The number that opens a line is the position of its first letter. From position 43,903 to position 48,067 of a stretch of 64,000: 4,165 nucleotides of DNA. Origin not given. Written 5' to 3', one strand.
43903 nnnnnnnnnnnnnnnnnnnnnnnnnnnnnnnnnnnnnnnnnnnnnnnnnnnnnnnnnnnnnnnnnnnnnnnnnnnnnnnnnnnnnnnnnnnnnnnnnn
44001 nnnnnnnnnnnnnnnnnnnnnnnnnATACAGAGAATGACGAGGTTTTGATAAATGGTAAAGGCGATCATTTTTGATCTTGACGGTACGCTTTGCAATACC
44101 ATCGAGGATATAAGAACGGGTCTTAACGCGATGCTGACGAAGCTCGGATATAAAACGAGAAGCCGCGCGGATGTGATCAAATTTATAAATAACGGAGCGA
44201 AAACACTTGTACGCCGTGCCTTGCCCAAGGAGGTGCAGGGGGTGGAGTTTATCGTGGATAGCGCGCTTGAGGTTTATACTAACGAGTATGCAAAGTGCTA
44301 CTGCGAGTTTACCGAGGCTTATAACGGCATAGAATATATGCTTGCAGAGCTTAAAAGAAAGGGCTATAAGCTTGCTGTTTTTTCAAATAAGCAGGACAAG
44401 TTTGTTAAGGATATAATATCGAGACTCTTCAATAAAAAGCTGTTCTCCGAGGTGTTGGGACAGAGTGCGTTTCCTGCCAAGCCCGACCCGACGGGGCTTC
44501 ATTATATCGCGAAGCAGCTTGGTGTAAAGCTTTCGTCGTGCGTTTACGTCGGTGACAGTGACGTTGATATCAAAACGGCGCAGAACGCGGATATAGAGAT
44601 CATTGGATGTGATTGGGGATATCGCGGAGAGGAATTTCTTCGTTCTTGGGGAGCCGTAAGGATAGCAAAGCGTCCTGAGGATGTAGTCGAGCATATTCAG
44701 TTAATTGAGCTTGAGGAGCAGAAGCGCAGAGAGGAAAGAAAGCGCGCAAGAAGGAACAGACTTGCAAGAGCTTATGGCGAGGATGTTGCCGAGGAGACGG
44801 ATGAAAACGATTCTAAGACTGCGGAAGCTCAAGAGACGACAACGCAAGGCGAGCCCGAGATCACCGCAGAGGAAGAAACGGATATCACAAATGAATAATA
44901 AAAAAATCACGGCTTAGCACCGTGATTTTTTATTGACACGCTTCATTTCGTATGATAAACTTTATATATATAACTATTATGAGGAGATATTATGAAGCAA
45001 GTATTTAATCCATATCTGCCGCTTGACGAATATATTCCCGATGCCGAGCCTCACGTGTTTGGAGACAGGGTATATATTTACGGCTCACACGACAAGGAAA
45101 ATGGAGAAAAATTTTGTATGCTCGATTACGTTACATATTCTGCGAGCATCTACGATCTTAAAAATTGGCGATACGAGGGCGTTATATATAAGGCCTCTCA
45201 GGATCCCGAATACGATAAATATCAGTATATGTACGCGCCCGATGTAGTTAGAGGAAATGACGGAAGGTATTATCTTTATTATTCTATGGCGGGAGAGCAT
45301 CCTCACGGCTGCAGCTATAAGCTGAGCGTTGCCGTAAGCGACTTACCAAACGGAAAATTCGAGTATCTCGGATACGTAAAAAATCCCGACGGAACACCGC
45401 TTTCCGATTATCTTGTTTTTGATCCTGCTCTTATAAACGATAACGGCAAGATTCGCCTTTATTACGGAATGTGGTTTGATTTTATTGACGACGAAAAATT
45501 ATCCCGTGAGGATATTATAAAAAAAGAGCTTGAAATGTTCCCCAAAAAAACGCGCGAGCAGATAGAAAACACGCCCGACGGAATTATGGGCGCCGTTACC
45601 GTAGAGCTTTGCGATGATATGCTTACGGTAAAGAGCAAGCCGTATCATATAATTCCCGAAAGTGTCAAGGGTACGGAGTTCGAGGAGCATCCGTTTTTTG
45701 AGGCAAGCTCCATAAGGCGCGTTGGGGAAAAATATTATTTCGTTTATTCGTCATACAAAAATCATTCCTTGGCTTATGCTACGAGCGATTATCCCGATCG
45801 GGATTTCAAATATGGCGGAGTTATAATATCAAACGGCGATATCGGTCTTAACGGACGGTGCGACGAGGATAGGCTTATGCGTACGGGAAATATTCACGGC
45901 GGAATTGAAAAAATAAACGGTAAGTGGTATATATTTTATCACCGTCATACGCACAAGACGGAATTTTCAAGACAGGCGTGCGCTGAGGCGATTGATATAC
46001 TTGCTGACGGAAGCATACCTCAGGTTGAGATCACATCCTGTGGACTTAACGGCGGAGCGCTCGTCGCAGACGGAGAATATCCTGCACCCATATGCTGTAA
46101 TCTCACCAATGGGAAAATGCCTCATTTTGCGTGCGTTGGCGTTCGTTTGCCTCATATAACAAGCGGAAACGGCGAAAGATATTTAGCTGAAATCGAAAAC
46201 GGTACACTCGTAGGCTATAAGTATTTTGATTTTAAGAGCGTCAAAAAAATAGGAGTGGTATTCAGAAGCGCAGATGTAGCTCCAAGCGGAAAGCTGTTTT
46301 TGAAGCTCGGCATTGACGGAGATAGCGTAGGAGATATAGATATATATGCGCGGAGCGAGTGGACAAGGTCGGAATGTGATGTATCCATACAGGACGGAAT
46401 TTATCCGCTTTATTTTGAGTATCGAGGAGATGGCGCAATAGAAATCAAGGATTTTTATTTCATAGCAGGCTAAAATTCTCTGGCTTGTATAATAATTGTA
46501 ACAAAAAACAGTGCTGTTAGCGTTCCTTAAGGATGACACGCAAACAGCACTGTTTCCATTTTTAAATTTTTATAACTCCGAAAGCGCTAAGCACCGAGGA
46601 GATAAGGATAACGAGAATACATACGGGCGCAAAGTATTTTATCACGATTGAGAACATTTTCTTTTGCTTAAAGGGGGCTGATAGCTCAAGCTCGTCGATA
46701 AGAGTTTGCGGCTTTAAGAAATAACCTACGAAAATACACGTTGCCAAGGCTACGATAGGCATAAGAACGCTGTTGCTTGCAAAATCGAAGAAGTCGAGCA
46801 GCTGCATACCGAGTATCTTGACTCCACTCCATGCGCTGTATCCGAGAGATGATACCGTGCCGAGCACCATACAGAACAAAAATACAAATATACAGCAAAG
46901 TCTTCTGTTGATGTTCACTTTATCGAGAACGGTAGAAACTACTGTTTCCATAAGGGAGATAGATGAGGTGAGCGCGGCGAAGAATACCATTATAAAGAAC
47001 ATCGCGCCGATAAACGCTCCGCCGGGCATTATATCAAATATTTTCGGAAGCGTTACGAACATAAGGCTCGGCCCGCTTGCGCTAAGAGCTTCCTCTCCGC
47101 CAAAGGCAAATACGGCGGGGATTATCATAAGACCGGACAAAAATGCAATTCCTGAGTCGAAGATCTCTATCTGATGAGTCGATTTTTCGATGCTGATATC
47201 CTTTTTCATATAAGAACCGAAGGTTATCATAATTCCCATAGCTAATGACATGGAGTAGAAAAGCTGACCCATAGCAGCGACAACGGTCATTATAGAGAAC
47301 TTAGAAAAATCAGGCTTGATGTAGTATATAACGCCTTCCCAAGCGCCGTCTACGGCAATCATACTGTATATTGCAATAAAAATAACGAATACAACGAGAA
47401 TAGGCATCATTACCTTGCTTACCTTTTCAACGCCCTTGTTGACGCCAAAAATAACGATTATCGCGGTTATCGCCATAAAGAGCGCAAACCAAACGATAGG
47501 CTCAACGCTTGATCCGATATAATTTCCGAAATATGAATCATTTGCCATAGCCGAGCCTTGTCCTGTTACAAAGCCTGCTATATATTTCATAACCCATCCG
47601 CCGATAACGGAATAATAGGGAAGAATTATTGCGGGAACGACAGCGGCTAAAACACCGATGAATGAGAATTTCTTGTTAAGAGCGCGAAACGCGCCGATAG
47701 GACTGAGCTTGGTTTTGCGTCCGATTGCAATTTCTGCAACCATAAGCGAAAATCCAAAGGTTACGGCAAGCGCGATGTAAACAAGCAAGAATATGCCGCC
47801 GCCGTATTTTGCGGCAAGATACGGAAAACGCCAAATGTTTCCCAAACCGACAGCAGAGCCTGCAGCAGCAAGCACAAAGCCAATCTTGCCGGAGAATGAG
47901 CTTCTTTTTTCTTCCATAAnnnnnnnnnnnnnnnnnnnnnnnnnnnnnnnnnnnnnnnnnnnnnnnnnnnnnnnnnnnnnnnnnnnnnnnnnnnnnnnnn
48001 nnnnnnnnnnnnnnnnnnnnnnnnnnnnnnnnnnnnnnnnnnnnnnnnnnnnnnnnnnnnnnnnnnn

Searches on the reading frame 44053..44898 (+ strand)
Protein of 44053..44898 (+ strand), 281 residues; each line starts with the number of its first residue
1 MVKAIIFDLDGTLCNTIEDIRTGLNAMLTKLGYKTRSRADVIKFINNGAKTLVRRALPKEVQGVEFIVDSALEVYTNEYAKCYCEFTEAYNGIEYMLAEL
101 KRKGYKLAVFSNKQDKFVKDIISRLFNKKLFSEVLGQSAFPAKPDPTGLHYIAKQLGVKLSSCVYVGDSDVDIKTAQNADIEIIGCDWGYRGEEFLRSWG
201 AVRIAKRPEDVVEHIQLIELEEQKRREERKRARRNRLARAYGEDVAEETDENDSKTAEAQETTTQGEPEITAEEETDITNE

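Call 10: search_protein_families(library=pfam, proteins=[window:44053-44898:+])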
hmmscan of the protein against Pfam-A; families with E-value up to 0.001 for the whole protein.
window:44053-44898:+ (281 aa): 5 families
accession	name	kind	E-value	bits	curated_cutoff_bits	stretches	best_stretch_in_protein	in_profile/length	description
PF13419.12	HAD_2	-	2.2e-37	129.3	23.8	1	5-185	1-177/178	Haloacid dehalogenase-like hydrolase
PF00702.32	Hydrolase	-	2.1e-27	97.2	26.4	1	2-180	1-191/191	haloacid dehalogenase-like hydrolase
PF12710.13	HAD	-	1.6e-08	35.6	27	1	5-176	1-188/189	haloacid dehalogenase-like hydrolase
PF13242.12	Hydrolase_like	-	1.9e-07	31.3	22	1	143-215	4-72/75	HAD-hyrolase-like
PF08282.18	Hydrolase_3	-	0.00028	21.2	20.9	0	147-174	190-217/255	haloacid dehalogenase-like hydrolase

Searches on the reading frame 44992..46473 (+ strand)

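Call 10: search_protein_families(library=pfam, proteins=[window:44992-46473:+])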
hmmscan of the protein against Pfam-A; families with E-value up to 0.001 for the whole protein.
window:44992-46473:+ (493 aa): 2 families
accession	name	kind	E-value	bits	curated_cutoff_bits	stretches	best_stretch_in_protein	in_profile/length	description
PF04616.20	Glyco_hydro_43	-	1.6e-19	70.8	32.2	1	24-341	19-287/288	Glycosyl hydrolases family 43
PF03422.21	CBM_6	-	9e-06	26.4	28.9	1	383-490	10-123/125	Carbohydrate binding module (family 6)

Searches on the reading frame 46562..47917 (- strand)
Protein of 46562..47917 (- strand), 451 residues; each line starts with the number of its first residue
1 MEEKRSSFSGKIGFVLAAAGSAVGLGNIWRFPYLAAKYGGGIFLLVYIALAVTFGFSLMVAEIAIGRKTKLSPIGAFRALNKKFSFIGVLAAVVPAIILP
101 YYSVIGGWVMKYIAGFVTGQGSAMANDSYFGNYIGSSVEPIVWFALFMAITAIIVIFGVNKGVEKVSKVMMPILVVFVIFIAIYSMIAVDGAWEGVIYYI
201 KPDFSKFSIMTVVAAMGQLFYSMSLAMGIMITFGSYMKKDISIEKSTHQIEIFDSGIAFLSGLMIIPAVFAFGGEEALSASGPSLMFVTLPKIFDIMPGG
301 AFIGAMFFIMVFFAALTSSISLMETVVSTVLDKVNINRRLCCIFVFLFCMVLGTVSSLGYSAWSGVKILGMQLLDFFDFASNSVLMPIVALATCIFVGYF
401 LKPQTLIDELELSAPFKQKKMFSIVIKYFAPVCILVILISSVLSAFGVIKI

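Call 10: search_protein_families(library=pfam, proteins=[window:46562-47917:-])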
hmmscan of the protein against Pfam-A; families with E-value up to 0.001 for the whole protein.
window:46562-47917:- (451 aa): 1 family
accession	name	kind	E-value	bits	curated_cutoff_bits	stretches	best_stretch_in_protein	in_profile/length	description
PF00209.24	SNF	-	3.6e-66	224.4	27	2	145-444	181-483/524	Sodium:neurotransmitter symporter family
